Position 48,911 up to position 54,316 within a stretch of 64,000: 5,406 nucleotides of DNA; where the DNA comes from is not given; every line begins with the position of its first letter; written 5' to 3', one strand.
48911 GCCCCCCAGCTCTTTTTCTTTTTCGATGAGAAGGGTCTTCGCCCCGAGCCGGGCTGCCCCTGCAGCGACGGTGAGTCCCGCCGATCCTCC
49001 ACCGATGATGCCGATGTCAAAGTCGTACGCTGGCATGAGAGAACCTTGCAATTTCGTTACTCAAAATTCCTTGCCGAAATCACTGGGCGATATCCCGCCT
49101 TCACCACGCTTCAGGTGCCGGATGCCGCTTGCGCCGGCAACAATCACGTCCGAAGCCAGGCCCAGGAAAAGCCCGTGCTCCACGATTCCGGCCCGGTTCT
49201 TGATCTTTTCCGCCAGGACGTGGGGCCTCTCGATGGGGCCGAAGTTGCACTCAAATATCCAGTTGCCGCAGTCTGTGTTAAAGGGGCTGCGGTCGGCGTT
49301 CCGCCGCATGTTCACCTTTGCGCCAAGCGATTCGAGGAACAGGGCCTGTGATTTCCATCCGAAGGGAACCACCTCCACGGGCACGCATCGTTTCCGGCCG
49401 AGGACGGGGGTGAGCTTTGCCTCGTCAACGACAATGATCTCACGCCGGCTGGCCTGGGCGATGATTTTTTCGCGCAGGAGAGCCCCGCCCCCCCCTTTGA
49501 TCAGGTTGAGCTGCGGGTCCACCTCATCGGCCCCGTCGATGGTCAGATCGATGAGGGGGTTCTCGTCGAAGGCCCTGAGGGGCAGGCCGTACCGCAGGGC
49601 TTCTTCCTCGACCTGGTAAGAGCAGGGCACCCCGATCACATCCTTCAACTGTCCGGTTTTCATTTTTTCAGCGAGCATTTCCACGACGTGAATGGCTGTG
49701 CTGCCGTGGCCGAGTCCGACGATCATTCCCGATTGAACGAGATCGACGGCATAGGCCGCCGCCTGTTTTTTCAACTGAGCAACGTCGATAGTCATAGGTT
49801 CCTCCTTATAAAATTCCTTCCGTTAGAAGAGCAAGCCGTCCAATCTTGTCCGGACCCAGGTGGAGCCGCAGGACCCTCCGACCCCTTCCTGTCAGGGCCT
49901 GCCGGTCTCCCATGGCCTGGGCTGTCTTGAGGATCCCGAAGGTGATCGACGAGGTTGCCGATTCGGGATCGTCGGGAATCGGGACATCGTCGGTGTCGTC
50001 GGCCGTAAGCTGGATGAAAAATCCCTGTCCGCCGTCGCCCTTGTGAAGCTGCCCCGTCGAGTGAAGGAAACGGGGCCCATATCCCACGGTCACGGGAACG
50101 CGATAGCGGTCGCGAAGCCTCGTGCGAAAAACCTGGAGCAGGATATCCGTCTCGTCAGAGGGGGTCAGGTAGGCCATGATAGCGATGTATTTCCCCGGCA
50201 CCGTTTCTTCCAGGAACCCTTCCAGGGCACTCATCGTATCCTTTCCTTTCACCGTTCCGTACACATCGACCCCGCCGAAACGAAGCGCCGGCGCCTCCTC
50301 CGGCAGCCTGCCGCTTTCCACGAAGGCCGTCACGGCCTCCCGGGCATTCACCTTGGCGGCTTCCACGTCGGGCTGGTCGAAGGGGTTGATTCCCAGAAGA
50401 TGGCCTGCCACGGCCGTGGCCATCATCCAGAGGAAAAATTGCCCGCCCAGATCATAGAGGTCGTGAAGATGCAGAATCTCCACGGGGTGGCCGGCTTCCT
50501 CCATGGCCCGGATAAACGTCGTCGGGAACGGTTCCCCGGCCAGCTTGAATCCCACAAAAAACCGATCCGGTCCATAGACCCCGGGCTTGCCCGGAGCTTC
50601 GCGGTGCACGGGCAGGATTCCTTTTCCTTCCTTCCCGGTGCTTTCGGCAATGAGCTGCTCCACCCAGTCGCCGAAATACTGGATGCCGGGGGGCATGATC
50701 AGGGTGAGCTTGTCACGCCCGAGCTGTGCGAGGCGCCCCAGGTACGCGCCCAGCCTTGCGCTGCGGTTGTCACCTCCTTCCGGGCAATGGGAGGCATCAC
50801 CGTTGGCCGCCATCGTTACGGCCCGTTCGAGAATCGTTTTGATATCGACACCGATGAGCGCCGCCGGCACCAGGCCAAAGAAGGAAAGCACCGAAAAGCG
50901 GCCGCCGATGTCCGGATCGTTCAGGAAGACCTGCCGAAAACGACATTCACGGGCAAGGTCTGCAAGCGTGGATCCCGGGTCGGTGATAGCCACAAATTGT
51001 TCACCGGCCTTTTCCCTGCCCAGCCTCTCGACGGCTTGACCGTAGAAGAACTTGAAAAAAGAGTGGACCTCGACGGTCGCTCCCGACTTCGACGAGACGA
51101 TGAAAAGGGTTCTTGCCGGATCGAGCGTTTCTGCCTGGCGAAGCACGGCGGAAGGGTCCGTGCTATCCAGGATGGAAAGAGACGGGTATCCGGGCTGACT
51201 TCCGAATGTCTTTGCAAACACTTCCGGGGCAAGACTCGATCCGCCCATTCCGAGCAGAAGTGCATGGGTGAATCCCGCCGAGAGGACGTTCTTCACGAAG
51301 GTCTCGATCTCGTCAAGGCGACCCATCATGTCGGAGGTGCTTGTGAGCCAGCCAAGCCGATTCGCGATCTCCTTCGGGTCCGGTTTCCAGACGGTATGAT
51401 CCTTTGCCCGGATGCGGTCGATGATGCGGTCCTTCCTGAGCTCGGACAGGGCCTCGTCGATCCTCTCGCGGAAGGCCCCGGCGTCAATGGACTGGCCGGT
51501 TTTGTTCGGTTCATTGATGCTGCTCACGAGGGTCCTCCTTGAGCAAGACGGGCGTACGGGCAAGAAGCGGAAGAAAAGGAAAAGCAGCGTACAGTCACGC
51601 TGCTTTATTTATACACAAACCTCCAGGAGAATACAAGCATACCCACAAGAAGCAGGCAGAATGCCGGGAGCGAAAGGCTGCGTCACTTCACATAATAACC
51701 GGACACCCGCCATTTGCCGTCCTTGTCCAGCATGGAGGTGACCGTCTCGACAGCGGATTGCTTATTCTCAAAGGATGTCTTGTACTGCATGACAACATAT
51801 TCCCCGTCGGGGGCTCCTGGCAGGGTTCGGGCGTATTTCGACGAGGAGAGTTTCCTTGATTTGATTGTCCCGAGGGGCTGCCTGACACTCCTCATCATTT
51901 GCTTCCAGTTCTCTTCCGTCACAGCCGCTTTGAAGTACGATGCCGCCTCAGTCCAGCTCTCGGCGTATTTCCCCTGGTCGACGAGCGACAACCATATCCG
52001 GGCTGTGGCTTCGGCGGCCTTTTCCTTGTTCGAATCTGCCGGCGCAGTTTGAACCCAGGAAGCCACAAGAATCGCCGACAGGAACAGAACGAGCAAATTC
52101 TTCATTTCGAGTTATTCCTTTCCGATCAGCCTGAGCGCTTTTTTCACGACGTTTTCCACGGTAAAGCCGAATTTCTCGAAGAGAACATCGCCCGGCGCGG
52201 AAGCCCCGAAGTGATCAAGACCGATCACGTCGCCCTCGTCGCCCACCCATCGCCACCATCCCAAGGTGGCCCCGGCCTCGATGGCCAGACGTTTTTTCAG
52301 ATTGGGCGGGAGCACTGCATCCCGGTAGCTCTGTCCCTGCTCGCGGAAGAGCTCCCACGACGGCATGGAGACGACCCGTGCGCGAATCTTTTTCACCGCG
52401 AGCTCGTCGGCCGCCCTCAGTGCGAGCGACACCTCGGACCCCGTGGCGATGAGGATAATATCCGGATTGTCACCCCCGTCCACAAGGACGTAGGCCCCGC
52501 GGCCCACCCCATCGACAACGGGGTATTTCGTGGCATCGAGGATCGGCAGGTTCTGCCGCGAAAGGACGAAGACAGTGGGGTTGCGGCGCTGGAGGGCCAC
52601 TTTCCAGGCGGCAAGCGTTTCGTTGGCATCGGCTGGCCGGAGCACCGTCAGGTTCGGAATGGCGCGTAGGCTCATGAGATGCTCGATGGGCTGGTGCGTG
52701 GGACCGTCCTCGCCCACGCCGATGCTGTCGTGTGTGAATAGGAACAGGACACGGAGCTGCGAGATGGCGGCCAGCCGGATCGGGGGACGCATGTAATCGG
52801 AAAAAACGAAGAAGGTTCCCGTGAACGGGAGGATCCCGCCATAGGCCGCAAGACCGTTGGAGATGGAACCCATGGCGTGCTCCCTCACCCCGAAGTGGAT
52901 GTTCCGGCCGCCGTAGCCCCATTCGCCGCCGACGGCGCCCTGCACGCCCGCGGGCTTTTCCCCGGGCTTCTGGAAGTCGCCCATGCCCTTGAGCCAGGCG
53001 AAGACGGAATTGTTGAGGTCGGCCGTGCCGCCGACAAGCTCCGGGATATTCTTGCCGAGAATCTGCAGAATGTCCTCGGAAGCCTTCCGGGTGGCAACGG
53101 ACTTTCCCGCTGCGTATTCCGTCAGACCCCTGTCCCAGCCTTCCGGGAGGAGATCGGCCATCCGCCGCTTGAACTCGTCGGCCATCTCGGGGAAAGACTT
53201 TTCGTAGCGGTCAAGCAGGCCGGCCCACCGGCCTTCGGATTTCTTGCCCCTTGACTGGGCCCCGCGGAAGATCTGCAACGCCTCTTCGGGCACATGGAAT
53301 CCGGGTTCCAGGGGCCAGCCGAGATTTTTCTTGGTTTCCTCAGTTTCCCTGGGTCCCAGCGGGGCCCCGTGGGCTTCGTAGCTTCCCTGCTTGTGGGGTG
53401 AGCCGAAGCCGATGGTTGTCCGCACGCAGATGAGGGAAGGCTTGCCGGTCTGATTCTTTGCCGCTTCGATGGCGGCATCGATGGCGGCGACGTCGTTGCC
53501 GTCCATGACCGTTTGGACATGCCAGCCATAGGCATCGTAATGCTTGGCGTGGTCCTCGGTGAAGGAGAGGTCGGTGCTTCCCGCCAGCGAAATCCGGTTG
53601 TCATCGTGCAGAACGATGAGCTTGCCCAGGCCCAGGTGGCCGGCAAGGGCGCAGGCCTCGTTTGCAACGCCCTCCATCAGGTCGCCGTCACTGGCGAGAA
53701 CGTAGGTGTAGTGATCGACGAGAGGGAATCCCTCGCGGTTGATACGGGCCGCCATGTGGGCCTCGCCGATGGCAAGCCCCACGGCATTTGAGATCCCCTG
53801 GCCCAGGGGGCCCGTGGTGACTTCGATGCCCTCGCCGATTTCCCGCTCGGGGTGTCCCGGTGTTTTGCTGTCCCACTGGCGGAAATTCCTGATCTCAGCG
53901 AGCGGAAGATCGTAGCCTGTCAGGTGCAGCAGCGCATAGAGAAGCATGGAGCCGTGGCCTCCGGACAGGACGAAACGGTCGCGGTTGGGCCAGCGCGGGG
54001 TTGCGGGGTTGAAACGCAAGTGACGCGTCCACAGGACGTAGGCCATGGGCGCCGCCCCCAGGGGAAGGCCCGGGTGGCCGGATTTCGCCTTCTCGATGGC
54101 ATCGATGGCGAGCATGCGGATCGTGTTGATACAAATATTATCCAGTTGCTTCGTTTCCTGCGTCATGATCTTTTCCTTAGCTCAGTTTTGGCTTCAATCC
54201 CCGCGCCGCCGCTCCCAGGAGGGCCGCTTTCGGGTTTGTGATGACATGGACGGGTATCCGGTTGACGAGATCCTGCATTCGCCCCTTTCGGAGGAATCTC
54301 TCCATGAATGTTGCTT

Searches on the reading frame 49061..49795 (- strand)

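Call 3: search_protein_families(library=pfam, proteins=[window:49061-49795:-])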
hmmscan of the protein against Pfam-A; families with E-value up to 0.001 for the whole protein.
window:49061-49795:- (244 aa): 2 families
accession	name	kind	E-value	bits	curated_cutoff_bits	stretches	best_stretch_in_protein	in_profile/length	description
PF06026.20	Rib_5-P_isom_A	-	2.1e-57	193.9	26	1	55-224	2-173/173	Ribose 5-phosphate isomerase A (phosphoriboisomerase A)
PF00455.28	DeoRC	-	7.3e-06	26.5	31.8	1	7-44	4-41/160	DeoR C terminal sensor domain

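Call 4: search_protein_families(library=ncbifam, proteins=[window:49061-49795:-])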
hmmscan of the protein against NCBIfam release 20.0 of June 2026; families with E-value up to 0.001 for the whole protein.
window:49061-49795:- (244 aa): 3 families
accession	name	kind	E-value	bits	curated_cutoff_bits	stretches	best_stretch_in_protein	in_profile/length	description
NF001924.0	PRK00702.1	equivalog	9.2e-71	237.8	192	1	5-229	4-221/223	ribose-5-phosphate isomerase RpiA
TIGR00021.1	rpiA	equivalog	1.4e-69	233.8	126.4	1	9-225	2-217/218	ribose 5-phosphate isomerase A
NF010585.0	PRK13978.1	equivalog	4.4e-43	147.4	365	1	4-228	3-226/228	ribose 5-phosphate isomerase A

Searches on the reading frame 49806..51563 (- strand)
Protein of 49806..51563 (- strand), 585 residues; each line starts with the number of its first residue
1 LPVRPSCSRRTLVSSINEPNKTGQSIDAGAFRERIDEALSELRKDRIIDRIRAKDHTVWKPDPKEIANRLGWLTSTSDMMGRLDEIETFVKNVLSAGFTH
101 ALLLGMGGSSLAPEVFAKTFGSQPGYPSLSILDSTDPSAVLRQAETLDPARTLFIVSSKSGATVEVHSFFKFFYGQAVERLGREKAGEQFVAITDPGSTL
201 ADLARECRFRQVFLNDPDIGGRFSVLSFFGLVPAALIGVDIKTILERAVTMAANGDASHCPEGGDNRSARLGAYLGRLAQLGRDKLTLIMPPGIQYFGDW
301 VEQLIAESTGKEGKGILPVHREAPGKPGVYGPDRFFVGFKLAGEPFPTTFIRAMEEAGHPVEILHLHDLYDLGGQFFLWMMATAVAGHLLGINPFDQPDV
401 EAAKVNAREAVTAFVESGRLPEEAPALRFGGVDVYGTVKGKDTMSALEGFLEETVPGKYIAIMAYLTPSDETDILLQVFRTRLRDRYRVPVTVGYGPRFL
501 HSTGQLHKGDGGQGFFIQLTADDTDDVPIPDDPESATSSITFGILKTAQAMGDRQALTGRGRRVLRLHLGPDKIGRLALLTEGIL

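Call 3: search_protein_families(library=pfam, proteins=[window:49806-51563:-])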
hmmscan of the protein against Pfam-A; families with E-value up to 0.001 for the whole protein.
window:49806-51563:- (585 aa): 1 family
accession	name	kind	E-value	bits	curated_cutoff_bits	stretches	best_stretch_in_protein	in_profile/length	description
PF00342.24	PGI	-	2.2e-11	43.5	22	1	98-251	96-249/486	Phosphoglucose isomerase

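Call 4: search_protein_families(library=ncbifam, proteins=[window:49806-51563:-])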
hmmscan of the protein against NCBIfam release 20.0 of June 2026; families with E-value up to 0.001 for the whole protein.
window:49806-51563:- (585 aa): 7 families
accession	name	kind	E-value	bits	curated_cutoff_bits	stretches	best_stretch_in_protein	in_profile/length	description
NF007080.0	PRK09533.1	equivalog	1.4e-188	628.9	712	1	23-578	382-938/949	bifunctional transaldolase/phosoglucose isomerase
NF003016.0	PRK03868.1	equivalog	7.7e-40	137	487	1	79-252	41-209/410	glucose-6-phosphate isomerase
NF010697.0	PRK14097.1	equivalog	2.2e-34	118.8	443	2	69-319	44-302/448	glucose-6-phosphate isomerase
NF010696.0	PRK14096.1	equivalog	4e-31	108.1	671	1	88-312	96-327/528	glucose-6-phosphate isomerase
NF040629.1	PGI_Meth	equivalog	3.2e-18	66.1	350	1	96-319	59-273/396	glucose-6-phosphate isomerase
NF010695.0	PRK14095.1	equivalog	3.5e-17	62.2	703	1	87-311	139-361/536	glucose-6-phosphate isomerase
NF001211.0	PRK00179.1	equivalog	7.7e-16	57.6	492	1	93-312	141-360/544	glucose-6-phosphate isomerase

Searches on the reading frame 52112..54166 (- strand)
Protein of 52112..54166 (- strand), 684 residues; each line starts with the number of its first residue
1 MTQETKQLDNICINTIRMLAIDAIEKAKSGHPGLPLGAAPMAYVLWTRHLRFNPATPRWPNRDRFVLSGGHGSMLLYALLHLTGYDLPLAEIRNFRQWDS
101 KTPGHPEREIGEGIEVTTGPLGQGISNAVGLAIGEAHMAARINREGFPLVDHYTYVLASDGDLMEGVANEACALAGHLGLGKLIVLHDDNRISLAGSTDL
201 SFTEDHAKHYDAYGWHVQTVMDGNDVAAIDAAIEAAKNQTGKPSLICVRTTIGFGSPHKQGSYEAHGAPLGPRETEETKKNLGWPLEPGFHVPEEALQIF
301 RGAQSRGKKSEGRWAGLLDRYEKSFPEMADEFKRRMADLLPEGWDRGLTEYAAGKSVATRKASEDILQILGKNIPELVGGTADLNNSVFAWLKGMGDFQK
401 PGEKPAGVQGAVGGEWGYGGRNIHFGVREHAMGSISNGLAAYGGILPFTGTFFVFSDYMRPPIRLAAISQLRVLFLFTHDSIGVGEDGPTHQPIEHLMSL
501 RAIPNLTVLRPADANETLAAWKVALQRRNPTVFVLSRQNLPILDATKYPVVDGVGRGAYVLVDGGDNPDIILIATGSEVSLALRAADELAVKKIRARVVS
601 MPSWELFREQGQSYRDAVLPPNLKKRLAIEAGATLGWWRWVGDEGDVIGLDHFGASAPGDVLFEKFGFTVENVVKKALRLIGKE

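Call 3: search_protein_families(library=pfam, proteins=[window:52112-54166:-])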
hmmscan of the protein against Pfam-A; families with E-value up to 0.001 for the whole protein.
window:52112-54166:- (684 aa): 4 families
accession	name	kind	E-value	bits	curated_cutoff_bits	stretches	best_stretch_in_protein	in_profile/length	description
PF00456.26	Transketolase_N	-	5e-144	479.8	22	1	10-341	3-334/334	Transketolase, thiamine diphosphate binding domain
PF02779.29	Transket_pyr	-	2.6e-55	187.2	27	1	356-541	2-173/174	Transketolase, pyrimidine binding domain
PF22613.1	Transketolase_C_1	-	5.7e-43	146.1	27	1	557-669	1-113/113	Transketolase-like TK C-terminal domain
PF02780.25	Transketolase_C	-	4e-11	43.3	25.9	1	566-673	8-124/124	Transketolase, C-terminal domain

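Call 4: search_protein_families(library=ncbifam, proteins=[window:52112-54166:-])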
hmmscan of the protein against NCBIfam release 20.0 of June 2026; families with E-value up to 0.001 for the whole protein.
window:52112-54166:- (684 aa): 8 families
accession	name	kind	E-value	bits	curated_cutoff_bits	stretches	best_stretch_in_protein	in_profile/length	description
TIGR00232.1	tktlase_bact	equivalog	5.7e-266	884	682.25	1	13-681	4-653/654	transketolase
NF004558.0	PRK05899.2-4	equivalog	1.3e-181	605.3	788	1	9-680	3-649/651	transketolase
NF004559.0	PRK05899.2-5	equivalog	2.2e-81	274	488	1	3-601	13-536/627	transketolase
NF004556.0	PRK05899.2-2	equivalog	1.1e-60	205.6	575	2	3-284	12-278/639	transketolase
TIGR00204.1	dxs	equivalog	9.9e-18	64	465.95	1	430-601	363-528/616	1-deoxy-D-xylulose-5-phosphate synthase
NF003933.0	PRK05444.2-2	equivalog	1.7e-13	49.9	395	2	115-281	114-280/606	1-deoxy-D-xylulose-5-phosphate synthase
NF008968.0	PRK12315.1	subfamily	3e-06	25.8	510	0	467-599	368-494/582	1-deoxy-D-xylulose-5-phosphate synthase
NF003616.0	PRK05261.1-1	subfamily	0.00046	18.5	777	1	501-601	548-652/788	phosphoketolase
